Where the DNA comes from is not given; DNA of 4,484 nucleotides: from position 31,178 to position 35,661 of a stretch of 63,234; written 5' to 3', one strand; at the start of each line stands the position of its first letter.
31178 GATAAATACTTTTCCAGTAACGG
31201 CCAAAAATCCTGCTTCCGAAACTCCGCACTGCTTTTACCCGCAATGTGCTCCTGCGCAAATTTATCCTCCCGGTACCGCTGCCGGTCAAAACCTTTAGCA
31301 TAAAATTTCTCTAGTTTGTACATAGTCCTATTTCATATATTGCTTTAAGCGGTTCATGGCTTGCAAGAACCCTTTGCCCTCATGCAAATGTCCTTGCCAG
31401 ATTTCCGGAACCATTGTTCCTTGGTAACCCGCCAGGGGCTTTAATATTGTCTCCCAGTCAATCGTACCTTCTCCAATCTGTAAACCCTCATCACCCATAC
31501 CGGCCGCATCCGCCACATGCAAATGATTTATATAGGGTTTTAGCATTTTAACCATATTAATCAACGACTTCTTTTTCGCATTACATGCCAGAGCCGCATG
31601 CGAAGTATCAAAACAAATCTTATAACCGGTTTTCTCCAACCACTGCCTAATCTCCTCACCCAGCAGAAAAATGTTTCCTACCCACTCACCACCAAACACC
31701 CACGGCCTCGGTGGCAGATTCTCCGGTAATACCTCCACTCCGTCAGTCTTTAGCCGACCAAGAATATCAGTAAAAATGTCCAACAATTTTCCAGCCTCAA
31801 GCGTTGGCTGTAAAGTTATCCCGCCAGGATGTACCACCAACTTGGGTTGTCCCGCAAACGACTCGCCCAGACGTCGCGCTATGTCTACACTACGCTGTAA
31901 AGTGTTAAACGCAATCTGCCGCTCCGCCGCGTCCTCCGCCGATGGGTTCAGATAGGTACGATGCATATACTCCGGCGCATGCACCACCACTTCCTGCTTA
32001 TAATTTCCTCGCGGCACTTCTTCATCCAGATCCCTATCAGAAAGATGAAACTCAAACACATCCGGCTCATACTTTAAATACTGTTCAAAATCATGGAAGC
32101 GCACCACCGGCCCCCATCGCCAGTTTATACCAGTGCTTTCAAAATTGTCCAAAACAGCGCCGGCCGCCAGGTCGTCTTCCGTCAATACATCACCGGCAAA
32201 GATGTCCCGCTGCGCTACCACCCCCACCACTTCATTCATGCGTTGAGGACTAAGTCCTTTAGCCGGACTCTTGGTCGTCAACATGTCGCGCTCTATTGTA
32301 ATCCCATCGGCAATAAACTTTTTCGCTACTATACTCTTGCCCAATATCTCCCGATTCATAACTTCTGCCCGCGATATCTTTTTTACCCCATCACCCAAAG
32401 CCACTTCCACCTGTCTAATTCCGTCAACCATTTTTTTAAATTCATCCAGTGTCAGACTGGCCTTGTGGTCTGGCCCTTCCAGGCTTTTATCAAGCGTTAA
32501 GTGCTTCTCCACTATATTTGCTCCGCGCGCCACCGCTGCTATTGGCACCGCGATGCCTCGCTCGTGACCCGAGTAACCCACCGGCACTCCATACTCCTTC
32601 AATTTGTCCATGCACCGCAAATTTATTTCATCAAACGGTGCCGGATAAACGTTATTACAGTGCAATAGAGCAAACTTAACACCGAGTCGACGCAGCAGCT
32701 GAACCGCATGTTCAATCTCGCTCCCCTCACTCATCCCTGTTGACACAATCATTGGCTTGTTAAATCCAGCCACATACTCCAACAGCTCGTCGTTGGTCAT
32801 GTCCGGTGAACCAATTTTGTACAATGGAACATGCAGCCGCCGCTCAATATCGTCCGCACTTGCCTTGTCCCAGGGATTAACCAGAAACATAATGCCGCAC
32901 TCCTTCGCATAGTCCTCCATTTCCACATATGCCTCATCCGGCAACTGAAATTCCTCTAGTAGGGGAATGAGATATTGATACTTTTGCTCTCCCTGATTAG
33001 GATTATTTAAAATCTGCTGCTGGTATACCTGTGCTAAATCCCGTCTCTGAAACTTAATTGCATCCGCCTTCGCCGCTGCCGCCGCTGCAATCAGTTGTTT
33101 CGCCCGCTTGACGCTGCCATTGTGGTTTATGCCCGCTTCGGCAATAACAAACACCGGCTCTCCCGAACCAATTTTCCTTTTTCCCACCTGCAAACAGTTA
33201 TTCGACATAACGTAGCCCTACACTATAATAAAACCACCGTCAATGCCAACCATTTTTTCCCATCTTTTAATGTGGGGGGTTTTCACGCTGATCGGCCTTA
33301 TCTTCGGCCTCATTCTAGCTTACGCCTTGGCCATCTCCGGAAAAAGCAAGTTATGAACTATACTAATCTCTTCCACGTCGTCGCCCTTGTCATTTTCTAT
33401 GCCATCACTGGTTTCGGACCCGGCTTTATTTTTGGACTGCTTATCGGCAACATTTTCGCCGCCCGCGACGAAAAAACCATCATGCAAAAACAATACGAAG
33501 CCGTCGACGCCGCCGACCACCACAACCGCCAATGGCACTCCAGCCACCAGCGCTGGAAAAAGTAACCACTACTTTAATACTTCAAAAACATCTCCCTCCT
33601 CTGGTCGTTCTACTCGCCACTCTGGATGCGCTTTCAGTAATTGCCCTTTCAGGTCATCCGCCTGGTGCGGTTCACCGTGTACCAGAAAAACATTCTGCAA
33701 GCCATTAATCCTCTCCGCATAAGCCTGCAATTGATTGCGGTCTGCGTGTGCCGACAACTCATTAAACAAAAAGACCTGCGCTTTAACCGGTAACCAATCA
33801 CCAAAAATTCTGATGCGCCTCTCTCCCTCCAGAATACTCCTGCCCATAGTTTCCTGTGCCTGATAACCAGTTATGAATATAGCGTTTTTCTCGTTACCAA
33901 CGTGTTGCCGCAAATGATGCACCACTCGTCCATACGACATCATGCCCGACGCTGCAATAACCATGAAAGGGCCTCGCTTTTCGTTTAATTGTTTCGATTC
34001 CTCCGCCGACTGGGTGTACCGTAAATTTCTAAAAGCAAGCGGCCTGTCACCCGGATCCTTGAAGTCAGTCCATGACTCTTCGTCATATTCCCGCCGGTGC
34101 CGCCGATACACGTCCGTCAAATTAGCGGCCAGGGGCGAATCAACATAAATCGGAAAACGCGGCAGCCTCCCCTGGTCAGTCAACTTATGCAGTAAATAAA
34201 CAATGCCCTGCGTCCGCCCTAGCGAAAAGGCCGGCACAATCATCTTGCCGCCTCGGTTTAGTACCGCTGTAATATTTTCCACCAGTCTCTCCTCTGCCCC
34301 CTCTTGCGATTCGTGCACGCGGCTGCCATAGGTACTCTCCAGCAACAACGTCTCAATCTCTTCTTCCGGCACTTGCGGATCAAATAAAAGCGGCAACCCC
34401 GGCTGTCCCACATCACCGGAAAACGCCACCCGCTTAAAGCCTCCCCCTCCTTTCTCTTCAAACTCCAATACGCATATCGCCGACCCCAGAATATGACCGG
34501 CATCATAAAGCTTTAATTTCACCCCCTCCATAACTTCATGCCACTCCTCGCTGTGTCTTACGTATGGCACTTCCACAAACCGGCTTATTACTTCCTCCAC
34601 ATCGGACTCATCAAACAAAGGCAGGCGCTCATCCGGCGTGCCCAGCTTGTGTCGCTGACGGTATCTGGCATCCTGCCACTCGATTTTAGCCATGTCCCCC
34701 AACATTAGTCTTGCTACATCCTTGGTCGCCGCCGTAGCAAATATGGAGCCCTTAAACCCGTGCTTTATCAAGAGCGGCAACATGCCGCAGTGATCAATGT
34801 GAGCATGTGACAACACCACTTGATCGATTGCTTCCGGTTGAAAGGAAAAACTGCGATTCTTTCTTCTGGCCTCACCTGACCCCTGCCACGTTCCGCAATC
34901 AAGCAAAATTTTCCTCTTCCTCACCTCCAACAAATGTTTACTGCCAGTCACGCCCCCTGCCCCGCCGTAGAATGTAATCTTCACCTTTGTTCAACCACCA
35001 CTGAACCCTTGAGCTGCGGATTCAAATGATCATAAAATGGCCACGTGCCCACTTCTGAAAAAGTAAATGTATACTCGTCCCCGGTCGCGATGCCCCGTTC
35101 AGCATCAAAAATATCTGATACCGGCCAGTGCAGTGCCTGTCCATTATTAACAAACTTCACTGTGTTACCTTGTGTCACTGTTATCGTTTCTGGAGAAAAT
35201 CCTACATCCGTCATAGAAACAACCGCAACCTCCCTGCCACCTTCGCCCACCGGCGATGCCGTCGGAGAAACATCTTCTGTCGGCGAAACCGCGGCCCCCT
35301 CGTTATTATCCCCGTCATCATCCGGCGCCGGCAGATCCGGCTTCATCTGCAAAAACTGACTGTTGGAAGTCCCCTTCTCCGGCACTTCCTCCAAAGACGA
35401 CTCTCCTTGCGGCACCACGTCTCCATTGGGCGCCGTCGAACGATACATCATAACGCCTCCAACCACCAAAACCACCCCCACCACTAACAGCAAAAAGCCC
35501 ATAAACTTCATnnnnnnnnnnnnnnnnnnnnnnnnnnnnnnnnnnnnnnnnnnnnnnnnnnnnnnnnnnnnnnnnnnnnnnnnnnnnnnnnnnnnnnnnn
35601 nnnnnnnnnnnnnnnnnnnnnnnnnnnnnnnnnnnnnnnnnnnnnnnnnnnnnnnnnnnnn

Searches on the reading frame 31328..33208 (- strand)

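Call 36: search_protein_families(library=pfam, proteins=[window:31328-33208:-], max_evalue=0.0001)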
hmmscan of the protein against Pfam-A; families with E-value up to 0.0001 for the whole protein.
window:31328-33208:- (626 aa): 3 families
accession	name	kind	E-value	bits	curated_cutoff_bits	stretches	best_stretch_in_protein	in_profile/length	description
PF03102.20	NeuB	-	5.6e-80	268.7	22.1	1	39-276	1-241/241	NeuB family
PF01261.30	AP_endonuc_2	-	1.3e-25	90.9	31.1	1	406-623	43-248/249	Xylose isomerase-like TIM barrel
PF08666.17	SAF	-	2.4e-09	38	21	1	292-347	3-62/63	SAF domain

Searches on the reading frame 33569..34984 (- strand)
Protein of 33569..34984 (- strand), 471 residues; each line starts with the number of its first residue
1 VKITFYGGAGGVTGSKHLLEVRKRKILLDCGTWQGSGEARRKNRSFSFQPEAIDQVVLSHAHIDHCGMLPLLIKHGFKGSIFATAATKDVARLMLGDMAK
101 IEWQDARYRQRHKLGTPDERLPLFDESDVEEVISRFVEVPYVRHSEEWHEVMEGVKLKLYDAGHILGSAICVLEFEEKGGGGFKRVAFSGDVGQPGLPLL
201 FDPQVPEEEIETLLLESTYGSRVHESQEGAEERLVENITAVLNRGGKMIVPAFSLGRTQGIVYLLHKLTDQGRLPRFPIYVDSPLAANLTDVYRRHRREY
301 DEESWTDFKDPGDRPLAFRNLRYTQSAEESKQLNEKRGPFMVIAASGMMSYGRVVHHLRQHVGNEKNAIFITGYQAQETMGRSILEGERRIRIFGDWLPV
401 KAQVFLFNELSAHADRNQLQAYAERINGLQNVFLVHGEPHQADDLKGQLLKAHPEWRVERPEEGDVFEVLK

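Call 36: search_protein_families(library=pfam, proteins=[window:33569-34984:-], max_evalue=0.0001)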
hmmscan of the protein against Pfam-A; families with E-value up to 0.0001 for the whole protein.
window:33569-34984:- (471 aa): 5 families
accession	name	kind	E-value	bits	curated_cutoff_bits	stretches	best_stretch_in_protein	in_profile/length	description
PF10996.14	Beta-Casp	-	5.6e-37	127.4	27.7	1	258-384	1-120/120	Beta-Casp domain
PF07521.17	RMMBL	-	5.8e-12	45.9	21.6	1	398-452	2-55/63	Zn-dependent metallo-hydrolase RNA specificity domain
PF00753.33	Lactamase_B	-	8.6e-12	45.8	22.7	1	18-79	10-70/196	Metallo-beta-lactamase superfamily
PF16661.11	Lactamase_B_6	-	2.1e-11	44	27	1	18-172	1-148/193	Metallo-beta-lactamase superfamily domain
PF12706.13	Lactamase_B_2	-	1.2e-07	32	27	1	24-93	1-72/200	Beta-lactamase superfamily domain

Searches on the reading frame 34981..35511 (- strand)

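Call 36: search_protein_families(library=pfam, proteins=[window:34981-35511:-], max_evalue=0.0001)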
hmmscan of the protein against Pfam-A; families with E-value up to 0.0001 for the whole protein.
window:34981-35511:- (176 aa): 1 family
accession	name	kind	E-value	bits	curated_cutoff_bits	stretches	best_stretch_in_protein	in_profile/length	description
PF13473.12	Cupredoxin_1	-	2.3e-09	37.7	27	1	92-173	19-104/104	Cupredoxin-like domain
